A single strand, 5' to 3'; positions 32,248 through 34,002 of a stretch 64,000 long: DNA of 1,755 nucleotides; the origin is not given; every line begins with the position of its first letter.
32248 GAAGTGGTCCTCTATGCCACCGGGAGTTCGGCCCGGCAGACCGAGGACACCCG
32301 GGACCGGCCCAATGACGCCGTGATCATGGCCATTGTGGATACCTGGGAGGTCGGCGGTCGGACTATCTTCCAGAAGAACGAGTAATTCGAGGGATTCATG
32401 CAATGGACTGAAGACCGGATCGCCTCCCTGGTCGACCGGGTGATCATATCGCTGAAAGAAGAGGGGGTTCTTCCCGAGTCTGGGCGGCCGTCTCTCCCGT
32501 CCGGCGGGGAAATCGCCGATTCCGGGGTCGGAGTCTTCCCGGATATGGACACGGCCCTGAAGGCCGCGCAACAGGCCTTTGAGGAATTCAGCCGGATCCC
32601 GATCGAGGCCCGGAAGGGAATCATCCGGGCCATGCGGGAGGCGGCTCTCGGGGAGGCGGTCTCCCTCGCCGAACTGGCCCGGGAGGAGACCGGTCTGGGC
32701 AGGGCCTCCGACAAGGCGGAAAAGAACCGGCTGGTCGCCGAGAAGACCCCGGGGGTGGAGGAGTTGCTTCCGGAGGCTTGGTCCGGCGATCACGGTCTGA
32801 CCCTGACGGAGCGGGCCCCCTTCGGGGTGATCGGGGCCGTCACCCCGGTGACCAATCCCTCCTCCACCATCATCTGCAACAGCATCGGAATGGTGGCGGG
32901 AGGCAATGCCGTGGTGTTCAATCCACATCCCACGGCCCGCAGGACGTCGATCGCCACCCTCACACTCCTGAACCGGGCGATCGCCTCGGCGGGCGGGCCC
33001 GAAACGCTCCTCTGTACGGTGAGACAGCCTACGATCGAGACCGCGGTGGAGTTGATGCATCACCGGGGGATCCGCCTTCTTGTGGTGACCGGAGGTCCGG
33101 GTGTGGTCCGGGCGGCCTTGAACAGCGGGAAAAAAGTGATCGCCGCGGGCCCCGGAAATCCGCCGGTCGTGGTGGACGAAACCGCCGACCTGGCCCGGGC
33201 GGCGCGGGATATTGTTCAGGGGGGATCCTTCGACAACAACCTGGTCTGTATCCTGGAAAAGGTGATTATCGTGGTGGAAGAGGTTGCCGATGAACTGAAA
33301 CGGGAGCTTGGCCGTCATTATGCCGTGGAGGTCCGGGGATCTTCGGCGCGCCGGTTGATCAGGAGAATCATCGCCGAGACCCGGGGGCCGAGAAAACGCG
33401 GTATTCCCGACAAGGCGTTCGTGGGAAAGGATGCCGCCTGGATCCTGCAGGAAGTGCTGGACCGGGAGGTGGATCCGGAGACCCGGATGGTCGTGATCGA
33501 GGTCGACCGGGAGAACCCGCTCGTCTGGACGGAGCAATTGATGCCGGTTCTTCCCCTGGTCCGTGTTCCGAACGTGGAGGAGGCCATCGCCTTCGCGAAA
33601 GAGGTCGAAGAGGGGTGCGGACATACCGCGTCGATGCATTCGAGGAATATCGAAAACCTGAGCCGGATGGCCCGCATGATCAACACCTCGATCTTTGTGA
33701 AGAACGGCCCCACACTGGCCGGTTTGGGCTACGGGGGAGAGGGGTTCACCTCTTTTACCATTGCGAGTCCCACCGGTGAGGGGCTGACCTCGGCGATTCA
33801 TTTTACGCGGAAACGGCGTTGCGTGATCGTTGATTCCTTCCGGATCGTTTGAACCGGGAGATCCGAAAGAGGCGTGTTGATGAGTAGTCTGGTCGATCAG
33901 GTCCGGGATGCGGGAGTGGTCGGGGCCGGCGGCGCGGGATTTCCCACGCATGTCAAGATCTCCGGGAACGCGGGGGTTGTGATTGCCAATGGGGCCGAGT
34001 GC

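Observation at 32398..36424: BMC core lacks phosphotransacylase and alcohol dehydrogenase but encodes a PduS-like flavo-FeS protein and a Cys-containing PduT-like BMC-T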

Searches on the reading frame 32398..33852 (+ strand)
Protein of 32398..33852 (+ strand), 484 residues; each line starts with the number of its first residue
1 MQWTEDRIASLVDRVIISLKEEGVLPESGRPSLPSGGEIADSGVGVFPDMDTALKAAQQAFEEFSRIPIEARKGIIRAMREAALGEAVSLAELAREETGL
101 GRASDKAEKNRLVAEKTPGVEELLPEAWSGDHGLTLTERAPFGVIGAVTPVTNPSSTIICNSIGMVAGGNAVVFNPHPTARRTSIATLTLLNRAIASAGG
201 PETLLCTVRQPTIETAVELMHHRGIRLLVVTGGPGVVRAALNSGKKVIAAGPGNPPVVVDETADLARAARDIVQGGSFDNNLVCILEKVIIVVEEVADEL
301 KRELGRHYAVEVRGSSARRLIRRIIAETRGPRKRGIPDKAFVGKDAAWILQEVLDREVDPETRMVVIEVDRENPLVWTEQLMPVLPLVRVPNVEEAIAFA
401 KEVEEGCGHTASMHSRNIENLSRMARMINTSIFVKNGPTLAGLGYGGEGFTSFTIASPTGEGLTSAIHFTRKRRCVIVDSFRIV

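Call 3: search_protein_families(library=pfam, proteins=[window:32398-33852:+])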
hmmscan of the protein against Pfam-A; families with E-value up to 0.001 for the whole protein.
window:32398-33852:+ (484 aa): 1 family
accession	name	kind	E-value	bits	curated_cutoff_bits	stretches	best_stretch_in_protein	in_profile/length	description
PF00171.27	Aldedh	-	7e-38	130.8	23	2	49-307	30-292/461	Aldehyde dehydrogenase family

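Call 20: find_encoding_contigs(protein=window:32398-33852:+, flank=10000, max_places=6)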
Protein window:32398-33852:+ (484 aa): 4 contigs read that carry it; 3 places shown.
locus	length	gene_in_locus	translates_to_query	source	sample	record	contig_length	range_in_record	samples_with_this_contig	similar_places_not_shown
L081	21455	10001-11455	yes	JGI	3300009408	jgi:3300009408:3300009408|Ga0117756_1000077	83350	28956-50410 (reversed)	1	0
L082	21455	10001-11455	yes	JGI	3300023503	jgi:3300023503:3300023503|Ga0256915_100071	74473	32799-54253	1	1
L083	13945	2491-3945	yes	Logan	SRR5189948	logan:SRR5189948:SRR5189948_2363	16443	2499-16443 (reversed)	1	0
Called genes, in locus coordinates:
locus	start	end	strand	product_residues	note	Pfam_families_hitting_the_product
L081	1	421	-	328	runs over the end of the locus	PF00493:MCM (weak), PF20030:bpMoxR, PF07726:AAA_3, PF07728:AAA_5, PF17863:AAA_lid_2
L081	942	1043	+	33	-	-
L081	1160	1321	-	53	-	-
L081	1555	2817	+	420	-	PF09825:BPL_N (weak)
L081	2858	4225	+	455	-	PF01656:CbiA, PF13500:AAA_26 (faint), PF07685:GATase_3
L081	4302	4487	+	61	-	PF01361:Tautomerase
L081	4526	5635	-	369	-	PF00730:HhH-GPD, PF00633:HHH (weak), PF14815:NUDIX_4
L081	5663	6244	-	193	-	PF00072:Response_reg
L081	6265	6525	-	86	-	PF00462:Glutaredoxin, PF13417:GST_N_3 (weak)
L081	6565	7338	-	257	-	PF23023:Anti-Pycsar_Apyc1, PF00753:Lactamase_B, PF12706:Lactamase_B_2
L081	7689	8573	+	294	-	PF01418:HTH_6, PF13580:SIS_2 (faint), PF01380:SIS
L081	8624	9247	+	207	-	PF27545:CsoS1D_N, PF00936:BMC (weak)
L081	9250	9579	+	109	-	PF00936:BMC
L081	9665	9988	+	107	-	PF03319:EutN_CcmL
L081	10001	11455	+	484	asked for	PF00171:Aldedh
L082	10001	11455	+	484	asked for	PF00171:Aldedh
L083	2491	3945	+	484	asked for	PF00171:Aldedh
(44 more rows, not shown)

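Call 30: find_homologous_proteins(query=window:32398-33852:+, max_evalue=1e-60)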
Query window:32398-33852:+ (484 aa): 7999 proteins with E <= 1e-60 among 8000 candidates; the best 120 are listed.
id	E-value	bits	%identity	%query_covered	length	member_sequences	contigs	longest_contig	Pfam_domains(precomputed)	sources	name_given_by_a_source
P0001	0.0e+0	1056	100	100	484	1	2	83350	PF00171.28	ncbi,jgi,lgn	-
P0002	3.5e-181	621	62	100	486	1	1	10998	PF00171.28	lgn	-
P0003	1.5e-178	612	59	99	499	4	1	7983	PF00171.28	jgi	-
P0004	1.7e-175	602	59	99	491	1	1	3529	PF00171.28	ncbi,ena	-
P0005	2.7e-175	602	59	100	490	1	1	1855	PF00171.28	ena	-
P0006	1.6e-174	599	59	99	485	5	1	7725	PF00171.28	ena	-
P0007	3.4e-174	598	60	99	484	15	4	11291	PF00171.28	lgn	-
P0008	4.8e-174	598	65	90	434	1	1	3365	PF00171.28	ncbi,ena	-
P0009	1.5e-173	596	59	99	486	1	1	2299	PF00171.28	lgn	-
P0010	2.9e-173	595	59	100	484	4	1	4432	PF00171.28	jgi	jgi:acyl-CoA reductase-like NAD-dependent aldehyde dehydrogenase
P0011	4.1e-173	595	57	100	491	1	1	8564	PF00171.28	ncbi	-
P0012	5.1e-173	594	63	91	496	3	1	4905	PF00171.28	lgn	-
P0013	8.1e-173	594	60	100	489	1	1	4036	PF00171.28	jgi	jgi:acyl-CoA reductase-like NAD-dependent aldehyde dehydrogenase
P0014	1.3e-172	593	58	100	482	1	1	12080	PF00171.28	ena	-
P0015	1.3e-172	593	58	100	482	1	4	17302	PF00171.28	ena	-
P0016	1.3e-172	593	59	99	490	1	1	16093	PF00171.28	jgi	-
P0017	1.3e-172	593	58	100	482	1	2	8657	PF00171.28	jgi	-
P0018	1.4e-172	593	62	92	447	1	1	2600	PF00171.28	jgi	jgi:acyl-CoA reductase-like NAD-dependent aldehyde dehydrogenase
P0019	1.7e-172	593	58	99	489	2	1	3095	PF00171.28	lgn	-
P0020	1.8e-172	592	59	99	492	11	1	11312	PF00171.28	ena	-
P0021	1.9e-172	592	59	99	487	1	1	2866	PF00171.28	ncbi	-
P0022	2.7e-172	592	61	91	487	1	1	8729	PF00171.28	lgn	-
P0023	2.7e-172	592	58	100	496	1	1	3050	PF00171.28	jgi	jgi:propionaldehyde dehydrogenase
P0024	3.1e-172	592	59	100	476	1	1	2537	PF00171.28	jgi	-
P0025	3.3e-172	592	60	99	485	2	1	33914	PF00171.28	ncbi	ncbi:MAG: aldehyde dehydrogenase family protein [Anaerolineae bacterium]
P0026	3.4e-172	592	59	99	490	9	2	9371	PF00171.28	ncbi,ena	-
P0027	3.4e-172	592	59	99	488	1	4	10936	PF00171.28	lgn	-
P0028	3.5e-172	592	58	100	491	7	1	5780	PF00171.28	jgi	jgi:acyl-CoA reductase-like NAD-dependent aldehyde dehydrogenase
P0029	4.0e-172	591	57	100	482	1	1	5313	PF00171.28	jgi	-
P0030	4.0e-172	591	57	100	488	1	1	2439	PF00171.28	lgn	-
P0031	5.9e-172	591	59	100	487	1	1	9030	PF00171.28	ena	-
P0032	6.9e-172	591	56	100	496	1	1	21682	PF00171.28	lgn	-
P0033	7.1e-172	590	58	100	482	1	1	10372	PF00171.28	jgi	-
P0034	7.2e-172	590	60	99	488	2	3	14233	PF00171.28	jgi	jgi:aldehyde dehydrogenase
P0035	7.2e-172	590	58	99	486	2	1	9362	PF00171.28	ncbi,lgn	-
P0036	7.3e-172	590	59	100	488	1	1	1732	PF00171.28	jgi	jgi:acyl-CoA reductase-like NAD-dependent aldehyde dehydrogenase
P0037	1.0e-171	590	59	99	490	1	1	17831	PF00171.28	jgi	-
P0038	1.1e-171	590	65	90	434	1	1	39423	PF00171.28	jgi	jgi:acyl-CoA reductase-like NAD-dependent aldehyde dehydrogenase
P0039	1.4e-171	589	64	91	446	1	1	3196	PF00171.28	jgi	jgi:acyl-CoA reductase-like NAD-dependent aldehyde dehydrogenase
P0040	1.5e-171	589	59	100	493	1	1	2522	PF00171.28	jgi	jgi:aldehyde dehydrogenase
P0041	1.6e-171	589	63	91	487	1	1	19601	PF00171.28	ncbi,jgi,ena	-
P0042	1.8e-171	589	62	91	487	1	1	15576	PF00171.28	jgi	jgi:acyl-CoA reductase-like NAD-dependent aldehyde dehydrogenase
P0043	1.9e-171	589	58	100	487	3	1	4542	PF00171.28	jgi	-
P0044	2.0e-171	589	58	100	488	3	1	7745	PF00171.28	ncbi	-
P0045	2.1e-171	589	59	100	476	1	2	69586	PF00171.28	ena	-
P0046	2.2e-171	589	58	100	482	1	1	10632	PF00171.28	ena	-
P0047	2.6e-171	589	58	100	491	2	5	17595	PF00171.28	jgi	jgi:aldehyde dehydrogenase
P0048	3.1e-171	588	60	99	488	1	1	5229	PF00171.28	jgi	jgi:aldehyde dehydrogenase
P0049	3.1e-171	588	58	100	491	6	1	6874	PF00171.28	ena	-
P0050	3.5e-171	588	57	99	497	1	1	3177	PF00171.28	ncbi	-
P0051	4.3e-171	588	58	100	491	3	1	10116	PF00171.28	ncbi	-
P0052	4.3e-171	588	59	100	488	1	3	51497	PF00171.28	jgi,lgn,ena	-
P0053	5.4e-171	588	62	91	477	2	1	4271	PF00171.28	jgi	-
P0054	5.6e-171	588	59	100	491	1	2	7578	PF00171.28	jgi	jgi:aldehyde dehydrogenase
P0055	5.9e-171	587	58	100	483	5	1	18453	PF00171.28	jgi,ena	-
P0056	6.8e-171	587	59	99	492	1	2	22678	PF00171.28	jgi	jgi:acyl-CoA reductase-like NAD-dependent aldehyde dehydrogenase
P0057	7.3e-171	587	60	100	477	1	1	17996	PF00171.28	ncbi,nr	ncbi:MAG: aldehyde dehydrogenase family protein [Candidatus Eisenbacteria bacterium]|nr:aldehyde deh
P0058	7.9e-171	587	59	99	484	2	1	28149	PF00171.28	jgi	-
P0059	8.4e-171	587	59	99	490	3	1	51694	PF00171.28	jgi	jgi:aldehyde dehydrogenase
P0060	9.8e-171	587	60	99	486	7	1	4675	PF00171.28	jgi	-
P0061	9.8e-171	587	59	100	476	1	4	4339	PF00171.28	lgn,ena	-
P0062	9.9e-171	587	60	99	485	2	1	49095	PF00171.28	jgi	jgi:aldehyde dehydrogenase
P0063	1.0e-170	587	63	91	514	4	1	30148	PF00171.28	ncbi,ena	-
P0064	1.3e-170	586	58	100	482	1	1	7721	PF00171.28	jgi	-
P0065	1.4e-170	586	57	100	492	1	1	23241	PF00171.28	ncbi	-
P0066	1.5e-170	586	58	100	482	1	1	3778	PF00171.28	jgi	jgi:aldehyde dehydrogenase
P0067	1.5e-170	586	63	91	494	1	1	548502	PF00171.28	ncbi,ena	-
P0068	1.6e-170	586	58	99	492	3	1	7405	PF00171.28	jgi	-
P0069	1.9e-170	586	59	99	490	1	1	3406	PF00171.28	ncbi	-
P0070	2.2e-170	586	58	100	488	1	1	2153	PF00171.28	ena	-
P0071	2.5e-170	585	57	100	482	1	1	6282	PF00171.28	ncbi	-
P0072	2.5e-170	585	58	99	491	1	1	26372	PF00171.28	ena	-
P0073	3.0e-170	585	58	100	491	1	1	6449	PF00171.28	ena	-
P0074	3.2e-170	585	58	100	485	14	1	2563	PF00171.28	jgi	-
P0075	3.4e-170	585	59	99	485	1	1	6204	PF00171.28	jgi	jgi:aldehyde dehydrogenase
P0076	3.9e-170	585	59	99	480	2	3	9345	PF00171.28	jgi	-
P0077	4.2e-170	585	57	99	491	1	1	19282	PF00171.28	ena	-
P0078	5.3e-170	584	57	100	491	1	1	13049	PF00171.28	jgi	jgi:aldehyde dehydrogenase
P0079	5.7e-170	584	57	100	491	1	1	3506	PF00171.28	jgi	jgi:aldehyde dehydrogenase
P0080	6.6e-170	584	58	99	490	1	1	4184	PF00171.28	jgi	jgi:acyl-CoA reductase-like NAD-dependent aldehyde dehydrogenase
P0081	7.0e-170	584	57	100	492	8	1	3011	PF00171.28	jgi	jgi:acyl-CoA reductase-like NAD-dependent aldehyde dehydrogenase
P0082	8.3e-170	584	59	99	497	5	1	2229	PF00171.28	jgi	jgi:aldehyde dehydrogenase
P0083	9.1e-170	584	59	100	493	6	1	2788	PF00171.28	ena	-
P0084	9.4e-170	583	59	99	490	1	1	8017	PF00171.28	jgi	jgi:aldehyde dehydrogenase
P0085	1.0e-169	583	58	100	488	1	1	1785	PF00171.28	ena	-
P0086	1.0e-169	583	56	100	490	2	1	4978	PF00171.28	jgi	jgi:aldehyde dehydrogenase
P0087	1.1e-169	583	58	100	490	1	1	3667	PF00171.28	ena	-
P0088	1.1e-169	583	58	100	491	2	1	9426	PF00171.28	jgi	jgi:aldehyde dehydrogenase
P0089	1.3e-169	583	58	99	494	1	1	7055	PF00171.28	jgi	-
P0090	1.3e-169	583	58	99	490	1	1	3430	PF00171.28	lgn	-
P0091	1.4e-169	583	58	100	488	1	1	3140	PF00171.28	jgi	-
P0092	1.4e-169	583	60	99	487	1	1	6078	PF00171.28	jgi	jgi:aldehyde dehydrogenase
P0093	1.7e-169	583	60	99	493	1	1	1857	PF00171.28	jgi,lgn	jgi:aldehyde dehydrogenase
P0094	1.8e-169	583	58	100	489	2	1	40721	PF00171.28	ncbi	-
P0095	1.8e-169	583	59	99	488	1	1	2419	PF00171.28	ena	-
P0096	1.9e-169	582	58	100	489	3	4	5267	PF00171.28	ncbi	-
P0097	2.0e-169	582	57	100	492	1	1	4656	PF00171.28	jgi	jgi:aldehyde dehydrogenase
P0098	2.1e-169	582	59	99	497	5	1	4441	PF00171.28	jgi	jgi:acyl-CoA reductase-like NAD-dependent aldehyde dehydrogenase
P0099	2.2e-169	582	58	99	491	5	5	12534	PF00171.28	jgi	jgi:aldehyde dehydrogenase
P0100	2.4e-169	582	58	99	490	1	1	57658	PF00171.28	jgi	jgi:aldehyde dehydrogenase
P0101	2.6e-169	582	58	100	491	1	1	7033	PF00171.28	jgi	jgi:acyl-CoA reductase-like NAD-dependent aldehyde dehydrogenase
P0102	2.8e-169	582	58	99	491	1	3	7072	PF00171.28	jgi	jgi:acyl-CoA reductase-like NAD-dependent aldehyde dehydrogenase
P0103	3.1e-169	582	57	100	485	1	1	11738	PF00171.28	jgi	jgi:acyl-CoA reductase-like NAD-dependent aldehyde dehydrogenase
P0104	3.2e-169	582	59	100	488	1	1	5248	PF00171.28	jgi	jgi:acyl-CoA reductase-like NAD-dependent aldehyde dehydrogenase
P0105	3.8e-169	581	58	99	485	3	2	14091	PF00171.28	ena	-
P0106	3.8e-169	581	58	100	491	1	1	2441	PF00171.28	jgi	jgi:acyl-CoA reductase-like NAD-dependent aldehyde dehydrogenase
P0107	4.0e-169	581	62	91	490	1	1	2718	PF00171.28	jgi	jgi:acyl-CoA reductase-like NAD-dependent aldehyde dehydrogenase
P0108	4.0e-169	581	58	100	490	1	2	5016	PF00171.28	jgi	jgi:aldehyde dehydrogenase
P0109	4.4e-169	581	60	95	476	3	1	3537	PF00171.28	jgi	-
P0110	4.5e-169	581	58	99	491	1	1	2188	PF00171.28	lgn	-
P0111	4.6e-169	581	57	99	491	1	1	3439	PF00171.28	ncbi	-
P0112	4.8e-169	581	57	100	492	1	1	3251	PF00171.28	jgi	jgi:aldehyde dehydrogenase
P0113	5.3e-169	581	57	100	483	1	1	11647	PF00171.28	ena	-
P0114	6.1e-169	581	58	100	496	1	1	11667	PF00171.28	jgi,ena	-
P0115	7.5e-169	581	59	99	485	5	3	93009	PF00171.28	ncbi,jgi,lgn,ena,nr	ncbi:MAG: aldehyde dehydrogenase EutE [Anaerolineae bacterium]|jgi:acyl-CoA reductase-like NAD-depen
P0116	7.9e-169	580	61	91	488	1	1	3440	PF00171.28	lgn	-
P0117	8.1e-169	580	58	99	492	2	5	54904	PF00171.28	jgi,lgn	jgi:acyl-CoA reductase-like NAD-dependent aldehyde dehydrogenase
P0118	9.1e-169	580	58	99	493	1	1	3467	PF00171.28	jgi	jgi:aldehyde dehydrogenase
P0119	9.2e-169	580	56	100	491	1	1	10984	PF00171.28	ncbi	-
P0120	9.2e-169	580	57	100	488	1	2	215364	PF00171.28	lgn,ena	-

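Call 32: find_encoding_contigs(protein=P0002, flank=10000, max_places=2)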
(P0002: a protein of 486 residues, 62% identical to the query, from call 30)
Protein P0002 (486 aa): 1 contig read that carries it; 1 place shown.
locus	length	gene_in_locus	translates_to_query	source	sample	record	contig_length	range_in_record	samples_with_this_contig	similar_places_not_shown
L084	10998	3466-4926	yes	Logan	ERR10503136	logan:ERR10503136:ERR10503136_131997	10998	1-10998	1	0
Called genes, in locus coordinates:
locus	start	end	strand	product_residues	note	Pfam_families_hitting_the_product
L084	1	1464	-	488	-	?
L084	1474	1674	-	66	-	PF11127:YgaP-like_TM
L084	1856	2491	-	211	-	PF13489:Methyltransf_23 (weak), PF08241:Methyltransf_11 (weak), PF08242:Methyltransf_12 (weak)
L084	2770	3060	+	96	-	PF00936:BMC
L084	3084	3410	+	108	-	PF03319:EutN_CcmL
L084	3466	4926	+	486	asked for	PF00171:Aldedh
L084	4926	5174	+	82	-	PF02700:PurS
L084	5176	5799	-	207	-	-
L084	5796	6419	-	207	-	PF13490:zf-HC2 (weak)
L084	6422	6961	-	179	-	PF07638:Sigma70_ECF (weak), PF04542:Sigma70_r2, PF08281:Sigma70_r4_2, PF04545:Sigma70_r4, PF00196:GerE, PF13384:HTH_23 (weak)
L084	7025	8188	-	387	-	PF00155:Aminotran_1_2, PF00266:Aminotran_5 (faint), PF01053:Cys_Met_Meta_PP, PF01212:Beta_elim_lyase (weak)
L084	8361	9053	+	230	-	-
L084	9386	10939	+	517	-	PF02554:CstA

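Call 33: find_encoding_contigs(protein=P0038, flank=10000, max_places=2)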
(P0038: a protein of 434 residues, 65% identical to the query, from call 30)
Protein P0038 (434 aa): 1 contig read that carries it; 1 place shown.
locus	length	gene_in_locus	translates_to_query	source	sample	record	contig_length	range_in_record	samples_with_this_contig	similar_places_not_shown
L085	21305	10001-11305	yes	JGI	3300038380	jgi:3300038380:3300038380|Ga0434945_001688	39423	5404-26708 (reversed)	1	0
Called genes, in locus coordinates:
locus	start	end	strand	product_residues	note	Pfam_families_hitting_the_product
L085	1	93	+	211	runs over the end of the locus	-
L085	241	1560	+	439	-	PF00005:ABC_tran (faint), PF00009:GTP_EFTU, PF01926:MMR_HSR1, PF02421:FeoB_N, PF00009:GTP_EFTU, PF02421:FeoB_N, PF01926:MMR_HSR1, PF14714:KH_dom-like, +3 more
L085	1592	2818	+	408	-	PF00579:tRNA-synt_1b, PF22421:SYY_C-terminal, PF01479:S4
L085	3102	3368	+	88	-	PF13893:RRM_5, PF00076:RRM_1, PF16842:RRM_occluded (weak)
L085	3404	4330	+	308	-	PF12895:ANAPC3 (faint), PF13525:YfiO (faint), PF14559:TPR_19 (faint), PF07719:TPR_2 (faint), PF13176:TPR_7 (faint), PF13424:TPR_12 (weak), PF13174:TPR_6, PF13432:TPR_16 (weak), +3 more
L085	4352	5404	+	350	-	PF03054:tRNA_Me_trans, PF20259:tRNA_Me_trans_M, PF20258:tRNA_Me_trans_C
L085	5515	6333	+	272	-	PF02540:NAD_synthase (weak), PF01171:ATP_bind_3 (faint)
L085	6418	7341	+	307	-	PF02445:NadA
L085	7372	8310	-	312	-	PF01509:TruB_N, PF16198:TruB_C_2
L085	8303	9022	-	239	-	PF00027:cNMP_binding, PF13545:HTH_Crp_2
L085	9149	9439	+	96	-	PF00936:BMC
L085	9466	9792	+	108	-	PF03319:EutN_CcmL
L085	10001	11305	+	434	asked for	PF00171:Aldedh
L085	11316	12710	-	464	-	PF00072:Response_reg, PF00158:Sigma54_activat, PF01078:Mg_chelatase (faint), PF14532:Sigma54_activ_2, PF07724:AAA_2 (weak), PF07728:AAA_5 (weak), PF25601:AAA_lid_14, PF02954:HTH_8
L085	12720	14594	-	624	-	PF00512:HisKA (weak), PF02518:HATPase_c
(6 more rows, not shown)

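Call 34: find_encoding_contigs(protein=P0067, flank=10000, max_places=2)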
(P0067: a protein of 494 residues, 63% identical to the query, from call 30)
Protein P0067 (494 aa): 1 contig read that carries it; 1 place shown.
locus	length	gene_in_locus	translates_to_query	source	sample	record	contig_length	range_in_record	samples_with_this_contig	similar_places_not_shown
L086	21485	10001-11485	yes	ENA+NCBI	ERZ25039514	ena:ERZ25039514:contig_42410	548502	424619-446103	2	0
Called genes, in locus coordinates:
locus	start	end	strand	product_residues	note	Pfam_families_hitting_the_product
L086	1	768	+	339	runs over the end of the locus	-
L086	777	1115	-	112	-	-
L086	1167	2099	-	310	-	PF00291:PALP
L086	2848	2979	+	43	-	-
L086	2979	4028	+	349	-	PF00155:Aminotran_1_2, PF01212:Beta_elim_lyase (weak)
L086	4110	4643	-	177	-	-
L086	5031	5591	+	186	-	PF10502:Peptidase_S26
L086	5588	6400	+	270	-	PF02502:LacAB_rpiB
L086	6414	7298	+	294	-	PF01791:DeoC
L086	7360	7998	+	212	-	PF27545:CsoS1D_N, PF00936:BMC (faint)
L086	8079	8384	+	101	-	PF00936:BMC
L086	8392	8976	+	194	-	PF00719:Pyrophosphatase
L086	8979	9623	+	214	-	PF00753:Lactamase_B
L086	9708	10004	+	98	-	PF03319:EutN_CcmL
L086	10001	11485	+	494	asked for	PF00171:Aldedh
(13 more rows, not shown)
